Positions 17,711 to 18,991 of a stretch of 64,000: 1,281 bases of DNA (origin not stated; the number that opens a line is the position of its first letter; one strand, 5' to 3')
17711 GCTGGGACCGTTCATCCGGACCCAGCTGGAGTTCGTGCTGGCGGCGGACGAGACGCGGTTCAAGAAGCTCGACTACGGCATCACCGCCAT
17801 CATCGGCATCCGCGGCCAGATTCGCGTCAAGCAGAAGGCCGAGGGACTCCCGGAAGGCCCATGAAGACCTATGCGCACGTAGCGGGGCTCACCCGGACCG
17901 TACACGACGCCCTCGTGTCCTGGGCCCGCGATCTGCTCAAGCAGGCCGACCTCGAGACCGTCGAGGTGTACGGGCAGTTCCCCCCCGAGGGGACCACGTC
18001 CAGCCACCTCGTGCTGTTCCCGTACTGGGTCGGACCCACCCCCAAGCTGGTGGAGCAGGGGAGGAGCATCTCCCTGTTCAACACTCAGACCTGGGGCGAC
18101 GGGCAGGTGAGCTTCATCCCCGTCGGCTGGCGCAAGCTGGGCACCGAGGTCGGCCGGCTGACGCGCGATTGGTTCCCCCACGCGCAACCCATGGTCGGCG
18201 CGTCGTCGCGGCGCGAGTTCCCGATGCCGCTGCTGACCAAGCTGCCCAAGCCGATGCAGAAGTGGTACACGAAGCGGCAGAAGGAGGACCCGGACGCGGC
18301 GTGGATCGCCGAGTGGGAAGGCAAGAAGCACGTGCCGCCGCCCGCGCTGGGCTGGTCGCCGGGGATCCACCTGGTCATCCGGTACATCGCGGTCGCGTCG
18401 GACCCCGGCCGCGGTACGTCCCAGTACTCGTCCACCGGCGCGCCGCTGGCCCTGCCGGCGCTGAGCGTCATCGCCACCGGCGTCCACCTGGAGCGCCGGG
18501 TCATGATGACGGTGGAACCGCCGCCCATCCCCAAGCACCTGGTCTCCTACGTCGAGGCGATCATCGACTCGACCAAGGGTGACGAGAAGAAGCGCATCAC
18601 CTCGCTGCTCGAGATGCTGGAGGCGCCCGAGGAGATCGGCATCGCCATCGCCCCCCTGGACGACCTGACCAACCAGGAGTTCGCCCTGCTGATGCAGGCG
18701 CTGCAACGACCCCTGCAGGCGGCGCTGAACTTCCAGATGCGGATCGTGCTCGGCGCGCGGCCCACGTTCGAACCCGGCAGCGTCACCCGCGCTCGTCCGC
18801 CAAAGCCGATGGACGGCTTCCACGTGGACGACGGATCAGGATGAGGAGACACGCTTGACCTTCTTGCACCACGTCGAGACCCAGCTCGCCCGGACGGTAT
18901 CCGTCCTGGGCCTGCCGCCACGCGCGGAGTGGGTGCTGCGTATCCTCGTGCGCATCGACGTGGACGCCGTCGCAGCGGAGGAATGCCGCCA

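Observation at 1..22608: CIS-accessory operon (cap + AAA ATPase + PAAR) with no tail genes in the window but a set of unknown envelope proteins: candidate new injection or secretion apparatus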

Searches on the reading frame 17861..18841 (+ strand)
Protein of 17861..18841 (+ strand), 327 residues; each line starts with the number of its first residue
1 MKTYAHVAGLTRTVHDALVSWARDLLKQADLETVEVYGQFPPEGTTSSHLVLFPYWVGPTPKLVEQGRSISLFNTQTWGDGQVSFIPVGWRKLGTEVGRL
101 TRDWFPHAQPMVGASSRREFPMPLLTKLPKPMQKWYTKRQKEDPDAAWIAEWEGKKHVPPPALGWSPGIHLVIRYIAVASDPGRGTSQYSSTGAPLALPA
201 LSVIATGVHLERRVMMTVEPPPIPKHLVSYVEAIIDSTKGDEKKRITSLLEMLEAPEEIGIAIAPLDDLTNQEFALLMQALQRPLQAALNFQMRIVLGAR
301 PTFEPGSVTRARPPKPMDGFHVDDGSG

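Call 5: search_protein_families(library=pfam, proteins=[window:17861-18841:+], max_evalue=0.01)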
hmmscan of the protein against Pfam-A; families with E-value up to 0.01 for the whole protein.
window:17861-18841:+ (327 aa): 0 families

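Call 6: search_protein_families(library=pfam, proteins=[window:17861-18841:+], max_evalue=10)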
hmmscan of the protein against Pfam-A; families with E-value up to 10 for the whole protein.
window:17861-18841:+ (327 aa): 0 families

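Call 7: search_protein_families(library=ncbifam, proteins=[window:17861-18841:+], max_evalue=1)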
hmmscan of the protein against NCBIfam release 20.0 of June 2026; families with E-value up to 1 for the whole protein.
window:17861-18841:+ (327 aa): 0 families

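Call 21: find_homologous_proteins(query=window:17861-18841:+, max_evalue=0.001)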
Query window:17861-18841:+ (327 aa): 119 proteins with E <= 0.001 among 2827 candidates.
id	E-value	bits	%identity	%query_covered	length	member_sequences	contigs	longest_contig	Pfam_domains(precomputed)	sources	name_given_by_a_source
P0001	8.8e-220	747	100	100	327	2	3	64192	-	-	-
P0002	6.4e-194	662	87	100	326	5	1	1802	-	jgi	-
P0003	3.2e-153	528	69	100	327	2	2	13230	-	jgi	-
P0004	2.1e-149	515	69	100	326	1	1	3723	-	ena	-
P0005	6.2e-144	498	66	100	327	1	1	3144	-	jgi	jgi:hypothetical protein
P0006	2.5e-141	489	65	100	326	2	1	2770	-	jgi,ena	-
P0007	3.0e-141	489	66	100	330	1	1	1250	-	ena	-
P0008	9.3e-138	477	66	100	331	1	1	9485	-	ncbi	-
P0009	1.7e-136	473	64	100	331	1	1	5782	-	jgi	jgi:hypothetical protein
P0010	2.7e-136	472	64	100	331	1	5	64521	-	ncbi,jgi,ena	-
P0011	2.6e-135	469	64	100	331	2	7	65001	-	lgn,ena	-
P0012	2.6e-133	463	63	100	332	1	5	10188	-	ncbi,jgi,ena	-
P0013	2.0e-101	358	52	96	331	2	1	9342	-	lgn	-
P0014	3.0e-100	354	51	96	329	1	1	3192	-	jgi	-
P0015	4.0e-99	350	53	94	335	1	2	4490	-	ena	-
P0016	3.0e-94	334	51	95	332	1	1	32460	-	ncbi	ncbi:MAG: hypothetical protein ABIO70_25010 [Pseudomonadota bacterium]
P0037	2.3e-69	252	43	93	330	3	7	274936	-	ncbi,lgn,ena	-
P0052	5.7e-67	245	40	95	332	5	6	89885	-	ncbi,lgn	ncbi:MAG: hypothetical protein ACJAZO_000186 [Myxococcota bacterium]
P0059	2.9e-66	242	40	95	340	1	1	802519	-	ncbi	-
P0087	7.6e-60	221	38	95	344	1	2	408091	-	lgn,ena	-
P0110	8.1e-48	182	34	94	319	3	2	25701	-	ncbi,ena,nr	ncbi:MAG: hypothetical protein CMK59_12425 [Proteobacteria bacterium]|nr:hypothetical protein [Pseud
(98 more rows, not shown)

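Call 24: search_solved_structures(query=A2, max_evalue=10, show_alignments=2)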
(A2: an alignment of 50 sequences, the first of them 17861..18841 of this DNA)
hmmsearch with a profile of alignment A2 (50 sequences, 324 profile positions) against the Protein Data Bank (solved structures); distinct sequences matched with E-value up to 10: 0.

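Call 28: predict_structure(alignment_id=A2)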
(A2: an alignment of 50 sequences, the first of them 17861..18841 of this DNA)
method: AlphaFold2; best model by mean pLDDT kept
length: 327 residues; sequences in the alignment: 50
mean_pLDDT: 82.9   pTM: 0.77
mean pLDDT of the five models: 82.9, 81.2, 80.6, 80.3, 80.1
residues with pLDDT >= 90: 160; 70-90: 100; 50-70: 49; < 50: 18
segments of 3 or more residues with pLDDT < 50: 186-188, 309-314, 325-327
pLDDT, mean of each block of 10 residues (from residue 1): 88 95 95 88 84 88 65 70 72 91 76 55 92 97 91 91 89 91 56 75 95 92 94 97 96 92 88 80 79 91 74 51 46
secondary structure, 60 per line:
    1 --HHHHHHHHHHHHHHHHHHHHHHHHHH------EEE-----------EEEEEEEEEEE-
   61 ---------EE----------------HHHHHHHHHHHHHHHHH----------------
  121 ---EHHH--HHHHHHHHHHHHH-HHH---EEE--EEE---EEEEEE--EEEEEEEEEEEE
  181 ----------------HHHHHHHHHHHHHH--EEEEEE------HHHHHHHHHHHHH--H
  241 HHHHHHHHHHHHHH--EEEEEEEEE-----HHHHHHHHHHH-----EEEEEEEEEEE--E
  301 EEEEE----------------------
elements in order: H3-28 E35-37 E49-59 H88-104 H130-142 E150-152 E155-157 E161-166 E169-180 H197-210 E213-218 H225-237 H240-254 E257-265 H271-281 E287-297 E300-305

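Call 31: fold_search(model_id=the predicted structure, library=pdb)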
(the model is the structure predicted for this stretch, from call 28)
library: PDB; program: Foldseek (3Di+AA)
matches with E <= 10: 142; with E <= 0.001: 2
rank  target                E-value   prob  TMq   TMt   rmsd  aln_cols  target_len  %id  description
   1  9qgn_A                2.8e-04  1.00  0.30  0.34  16.6       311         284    8  Cryo-EM structure of the PlPVC1 cap, 6-fold symmetrized (C6), in extended state (released 2025-10-29)
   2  7adz_0A               8.5e-04  1.00  0.37  0.57  13.9       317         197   11  Cryo-EM structure of an extracellular contractile injection system in marine bacterium Algoriphagus machipongonensis, (released 2022-02-16)
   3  7b5i_AA               1.6e-03  1.00  0.33  0.52   8.5       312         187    8  Cryo-EM structure of the contractile injection system cap complex from Anabaena PCC7120 (released 2022-02-23)
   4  6j0f_A                1.7e-03  1.00  0.31  0.37  10.6       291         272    9  Cryo-EM Structure of an Extracellular Contractile Injection System, PVC sheath/tube terminator in extended state (released 2019-04-10)
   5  9gts_0A               2.0e-02  0.99  0.31  0.47  12.7       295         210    9  Cryo-EM structure of a contractile injection system in Streptomyces coelicolor, the cap portion in extended state. (released 2025-06-18)
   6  6rap_E                2.5e-02  0.98  0.30  0.36  11.9       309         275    9  Cryo-EM structure of the anti-feeding prophage cap (AFP tube terminating cap) (released 2019-04-17)
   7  9mkb_AB               1.0e-01  0.30  0.18  0.21  11.1       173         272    8  Structure of the bacteriophage T4 portal-neck-tail complex (released 2025-12-24)
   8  9b42_G                1.2e-01  0.20  0.20  0.32  20.0       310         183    7  Pseudomonas phage Pa193 neck and extended tail (collar, gateway, tail tube, and sheath proteins) (released 2024-10-16)
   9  8q01_M                2.6e-01  0.08  0.18  0.20  16.5       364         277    6  Neck of phage 812 after tail contraction (C6) (released 2024-08-07)
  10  8qkh_G                3.0e-01  0.07  0.18  0.20  18.2       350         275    8  Neck of phage 812 virion (C6) (released 2024-09-25)
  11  8hdr_G                4.0e-01  0.30  0.22  0.42  10.9       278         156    7  Cyanophage Pam3 neck (released 2023-02-01)
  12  9jpg_C                4.2e-01  0.04  0.09  0.08  17.5       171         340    9  crRNA-guided surveillance (Csy) complex (released 2026-04-01)
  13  7dsi_A                5.0e-01  0.06  0.11  0.04  20.2       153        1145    8  Cryo-EM structure of Dnf1 from Saccharomyces cerevisiae in yeast lipids with AMPPCP ( resting state ) (released 2022-03-23)
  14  8bcp_A                6.0e-01  0.08  0.16  0.30  25.4       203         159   13  Cryo-EM structure of the proximal end of bacteriophage T5 tail : p142 tail terminator protein hexamer and pb6 tail tub (released 2023-11-01)
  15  7pwo_B1               6.0e-01  0.04  0.09  0.13  22.3       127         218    9  Cryo-EM structure of Giardia lamblia ribosome at 2.75 A resolution (released 2022-04-20)
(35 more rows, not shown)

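Call 32: find_encoding_contigs(protein=P0059, flank=10000, max_places=2)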
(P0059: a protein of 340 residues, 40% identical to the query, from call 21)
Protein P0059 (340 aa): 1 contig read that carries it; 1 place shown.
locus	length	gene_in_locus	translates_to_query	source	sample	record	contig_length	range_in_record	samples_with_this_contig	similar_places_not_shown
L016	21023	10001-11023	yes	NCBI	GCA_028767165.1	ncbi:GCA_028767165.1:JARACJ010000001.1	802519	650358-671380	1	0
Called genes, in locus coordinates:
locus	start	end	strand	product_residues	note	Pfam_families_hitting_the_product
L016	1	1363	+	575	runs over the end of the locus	-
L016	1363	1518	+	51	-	-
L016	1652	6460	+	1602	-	-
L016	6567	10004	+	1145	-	-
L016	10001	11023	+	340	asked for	-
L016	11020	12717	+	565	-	PF00004:AAA, PF13401:AAA_22 (faint)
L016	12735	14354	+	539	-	-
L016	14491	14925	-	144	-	-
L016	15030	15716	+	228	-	PF00072:Response_reg, PF00196:GerE, PF08281:Sigma70_r4_2 (weak)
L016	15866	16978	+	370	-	PF01883:FeS_assembly_P, PF01656:CbiA, PF09140:MipZ, PF10609:ParA, PF13614:AAA_31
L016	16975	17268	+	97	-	PF06155:GBBH-like_N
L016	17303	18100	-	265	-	PF05721:PhyH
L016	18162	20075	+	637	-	PF00005:ABC_tran, PF02463:SMC_N (weak), PF13476:AAA_23 (faint), PF13555:AAA_29 (faint), PF25199:nSTAND_NTPase5 (faint), PF12848:ABC_tran_Xtn, PF00005:ABC_tran, PF16326:ABC_tran_CTD (weak), +1 more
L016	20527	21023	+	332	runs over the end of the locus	PF04542:Sigma70_r2, PF04545:Sigma70_r4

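Call 33: find_encoding_contigs(protein=P0110, flank=10000, max_places=2)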
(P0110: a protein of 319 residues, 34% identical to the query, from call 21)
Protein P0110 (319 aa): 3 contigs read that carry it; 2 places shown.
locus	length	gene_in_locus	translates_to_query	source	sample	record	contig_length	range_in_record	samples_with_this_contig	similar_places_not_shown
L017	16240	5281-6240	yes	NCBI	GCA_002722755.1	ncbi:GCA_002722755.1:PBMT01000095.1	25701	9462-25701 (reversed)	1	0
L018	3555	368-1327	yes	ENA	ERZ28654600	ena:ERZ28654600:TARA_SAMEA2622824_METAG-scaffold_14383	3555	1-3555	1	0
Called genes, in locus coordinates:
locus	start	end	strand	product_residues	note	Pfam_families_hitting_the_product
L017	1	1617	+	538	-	?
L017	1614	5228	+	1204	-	-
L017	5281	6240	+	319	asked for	-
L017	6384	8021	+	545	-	-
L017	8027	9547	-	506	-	PF00144:Beta-lactamase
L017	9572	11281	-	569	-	PF00004:AAA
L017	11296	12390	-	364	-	PF13847:Methyltransf_31 (faint), PF08241:Methyltransf_11 (weak), PF13649:Methyltransf_25 (faint)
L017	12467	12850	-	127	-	PF05488:PAAR_motif (weak)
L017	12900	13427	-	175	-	-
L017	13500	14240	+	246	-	PF04717:Phage_base_V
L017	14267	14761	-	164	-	-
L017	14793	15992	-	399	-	-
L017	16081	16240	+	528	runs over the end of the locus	PF00211:Guanylate_cyc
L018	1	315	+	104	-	?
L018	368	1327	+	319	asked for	-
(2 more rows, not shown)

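Call 34: find_encoding_contigs(protein=P0087, flank=10000, max_places=1)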
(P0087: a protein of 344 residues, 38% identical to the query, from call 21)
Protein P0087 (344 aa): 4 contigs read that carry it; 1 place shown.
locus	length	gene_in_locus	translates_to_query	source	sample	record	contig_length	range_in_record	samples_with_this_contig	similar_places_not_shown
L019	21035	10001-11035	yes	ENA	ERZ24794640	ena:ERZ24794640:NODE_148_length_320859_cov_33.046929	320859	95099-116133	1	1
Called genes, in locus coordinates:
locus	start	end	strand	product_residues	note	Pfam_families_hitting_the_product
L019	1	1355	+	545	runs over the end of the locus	-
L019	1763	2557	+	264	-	-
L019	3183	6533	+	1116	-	-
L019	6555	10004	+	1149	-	-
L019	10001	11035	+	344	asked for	-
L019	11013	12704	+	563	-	PF00004:AAA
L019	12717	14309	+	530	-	-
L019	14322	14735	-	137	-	-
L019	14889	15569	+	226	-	PF00072:Response_reg, PF00196:GerE, PF08281:Sigma70_r4_2 (weak)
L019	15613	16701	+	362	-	PF01883:FeS_assembly_P, PF09140:MipZ, PF10609:ParA, PF13614:AAA_31, PF00142:Fer4_NifH (weak), PF01656:CbiA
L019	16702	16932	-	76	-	-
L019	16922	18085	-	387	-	-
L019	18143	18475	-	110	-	PF00403:HMA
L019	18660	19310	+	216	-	-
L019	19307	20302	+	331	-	PF05090:HTTM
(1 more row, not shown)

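Call 70: find_encoding_contigs(protein=P0037, flank=10000, max_places=1)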
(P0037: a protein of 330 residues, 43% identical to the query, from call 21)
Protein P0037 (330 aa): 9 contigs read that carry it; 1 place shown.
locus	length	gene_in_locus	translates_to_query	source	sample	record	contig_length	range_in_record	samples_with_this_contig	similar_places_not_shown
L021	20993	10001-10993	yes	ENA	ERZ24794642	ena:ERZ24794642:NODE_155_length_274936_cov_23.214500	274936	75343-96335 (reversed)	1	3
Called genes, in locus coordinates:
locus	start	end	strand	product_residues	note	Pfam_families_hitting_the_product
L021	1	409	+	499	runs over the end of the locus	-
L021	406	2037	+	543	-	-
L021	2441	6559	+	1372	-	-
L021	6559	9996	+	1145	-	-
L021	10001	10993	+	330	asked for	-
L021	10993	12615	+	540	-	-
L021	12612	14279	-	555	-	PF00004:AAA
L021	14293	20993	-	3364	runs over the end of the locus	PF11617:Cu-binding_MopE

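Call 71: find_encoding_contigs(protein=P0052, flank=10000, max_places=1)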
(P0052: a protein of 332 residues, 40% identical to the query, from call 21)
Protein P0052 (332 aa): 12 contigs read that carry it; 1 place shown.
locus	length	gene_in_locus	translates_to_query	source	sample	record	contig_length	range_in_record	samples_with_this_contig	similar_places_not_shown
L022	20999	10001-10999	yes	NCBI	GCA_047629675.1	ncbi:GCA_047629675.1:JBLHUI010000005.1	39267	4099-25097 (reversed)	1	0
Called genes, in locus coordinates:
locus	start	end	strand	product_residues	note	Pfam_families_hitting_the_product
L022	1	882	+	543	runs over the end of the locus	-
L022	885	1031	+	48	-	-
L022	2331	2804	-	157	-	-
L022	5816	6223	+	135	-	-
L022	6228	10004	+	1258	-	-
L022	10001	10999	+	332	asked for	-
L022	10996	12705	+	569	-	PF13401:AAA_22 (faint), PF00004:AAA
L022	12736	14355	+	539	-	-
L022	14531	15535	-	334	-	PF13489:Methyltransf_23 (weak), PF08241:Methyltransf_11, PF08242:Methyltransf_12 (weak), PF13649:Methyltransf_25 (faint), PF13847:Methyltransf_31 (faint)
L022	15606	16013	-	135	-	PF05488:PAAR_motif (weak)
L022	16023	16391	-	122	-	-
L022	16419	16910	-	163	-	PF10722:YbjN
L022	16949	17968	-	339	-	PF05958:tRNA_U5-meth_tr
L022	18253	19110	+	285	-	PF00535:Glycos_transf_2, PF13641:Glyco_tranf_2_3, PF13506:Glyco_transf_21 (weak), PF13632:Glyco_trans_2_3 (weak)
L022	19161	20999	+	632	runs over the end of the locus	PF00884:Sulfatase, PF01663:Phosphodiest (weak)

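Call 72: find_encoding_contigs(protein=P0016, flank=10000, max_places=1)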
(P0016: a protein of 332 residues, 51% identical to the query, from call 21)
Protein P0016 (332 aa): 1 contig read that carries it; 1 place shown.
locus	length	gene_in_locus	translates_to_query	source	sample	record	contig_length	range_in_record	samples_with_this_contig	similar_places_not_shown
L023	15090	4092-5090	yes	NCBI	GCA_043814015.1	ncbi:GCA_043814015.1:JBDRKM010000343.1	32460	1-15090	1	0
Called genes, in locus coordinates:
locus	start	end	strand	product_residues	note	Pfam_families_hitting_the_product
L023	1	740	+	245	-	?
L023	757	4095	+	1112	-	-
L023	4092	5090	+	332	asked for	-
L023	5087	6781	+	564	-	PF00004:AAA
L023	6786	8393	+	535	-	-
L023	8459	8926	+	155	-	-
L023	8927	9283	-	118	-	-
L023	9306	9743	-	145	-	-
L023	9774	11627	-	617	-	PF13699:eCIS_core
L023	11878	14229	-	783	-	PF00912:Transgly, PF00905:Transpeptidase, PF06832:BiPBP_C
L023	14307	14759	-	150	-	PF13366:PDDEXK_3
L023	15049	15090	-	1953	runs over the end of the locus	PF11974:bMG3 (faint), PF01835:MG2 (weak), PF07703:A2M_BRD, PF00207:A2M, PF17973:bMG10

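Call 84: search_protein_families(library=phrogs, proteins=[window:17861-18841:+], max_evalue=0.01)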
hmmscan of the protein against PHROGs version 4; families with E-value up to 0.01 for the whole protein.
window:17861-18841:+ (327 aa): 0 families

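Call 88: search_protein_representatives(alignment_id=A2)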
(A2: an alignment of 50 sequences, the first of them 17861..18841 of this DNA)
Query: 50 sequences, 324 profile positions. Proteins with E-value up to 0.001 (for the whole library): 111; up to 1e-10: 96; up to 1e-30: 62. The best 111 are listed.
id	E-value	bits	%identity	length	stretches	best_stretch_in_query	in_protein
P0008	1.1e-127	442.0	-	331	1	1-320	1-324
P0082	1.1e-120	419.0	-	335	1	4-319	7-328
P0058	1.3e-119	415.4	-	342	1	1-319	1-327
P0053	8.1e-118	409.6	-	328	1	2-314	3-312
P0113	4.3e-112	390.7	-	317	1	1-314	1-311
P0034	1.7e-111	388.8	-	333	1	1-320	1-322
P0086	8.9e-111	386.4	-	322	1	1-317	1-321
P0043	9.9e-111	386.3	-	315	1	2-310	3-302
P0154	2.0e-108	378.7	-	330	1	1-321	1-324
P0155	8.3e-97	340.5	-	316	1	2-314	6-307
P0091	5.6e-90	318.1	-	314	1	2-311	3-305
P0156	8.2e-88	311.0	-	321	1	1-315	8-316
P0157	2.6e-86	306.0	-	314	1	1-316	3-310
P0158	1.5e-82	293.6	-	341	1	1-319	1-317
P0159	3.1e-80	286.1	-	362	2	68-314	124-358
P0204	6.3e-34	133.9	-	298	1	1-318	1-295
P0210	4.7e-28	114.6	-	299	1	1-313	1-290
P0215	2.7e-25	105.5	-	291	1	1-308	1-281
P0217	4.4e-23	98.2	-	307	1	11-317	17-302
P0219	3.5e-22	95.3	-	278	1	6-315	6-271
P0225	8.7e-17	77.5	-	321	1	62-266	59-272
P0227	2.1e-15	73.0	-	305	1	76-265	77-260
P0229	3.0e-15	72.5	-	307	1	83-317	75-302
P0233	5.8e-14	68.3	-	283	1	57-308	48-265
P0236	2.9e-12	62.7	-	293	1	3-236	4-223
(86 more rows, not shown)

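Call 89: search_protein_families(library=pfam, proteins=[P0204, P0210, P0215, P0217, P0219, P0225, P0227, P0229, P0233, P0236], max_evalue=0.1)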
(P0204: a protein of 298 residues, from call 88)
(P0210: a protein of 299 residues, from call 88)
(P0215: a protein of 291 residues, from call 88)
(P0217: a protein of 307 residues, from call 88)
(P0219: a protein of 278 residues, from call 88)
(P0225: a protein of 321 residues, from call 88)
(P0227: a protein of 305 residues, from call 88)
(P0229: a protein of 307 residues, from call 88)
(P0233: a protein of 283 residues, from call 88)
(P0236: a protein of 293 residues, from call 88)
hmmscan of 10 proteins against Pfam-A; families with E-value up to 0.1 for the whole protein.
P0204 (298 aa): 0 families

P0210 (299 aa): 0 families

P0215 (291 aa): 0 families

P0217 (307 aa): 0 families

P0219 (278 aa): 0 families

P0225 (321 aa): 0 families

P0227 (305 aa): 0 families

P0229 (307 aa): 0 families

P0233 (283 aa): 0 families

P0236 (293 aa): 0 families

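Call 96: search_protein_families(library=padloc, proteins=[window:17861-18841:+], max_evalue=0.001)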
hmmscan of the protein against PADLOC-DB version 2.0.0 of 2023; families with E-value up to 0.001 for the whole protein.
window:17861-18841:+ (327 aa): 0 families
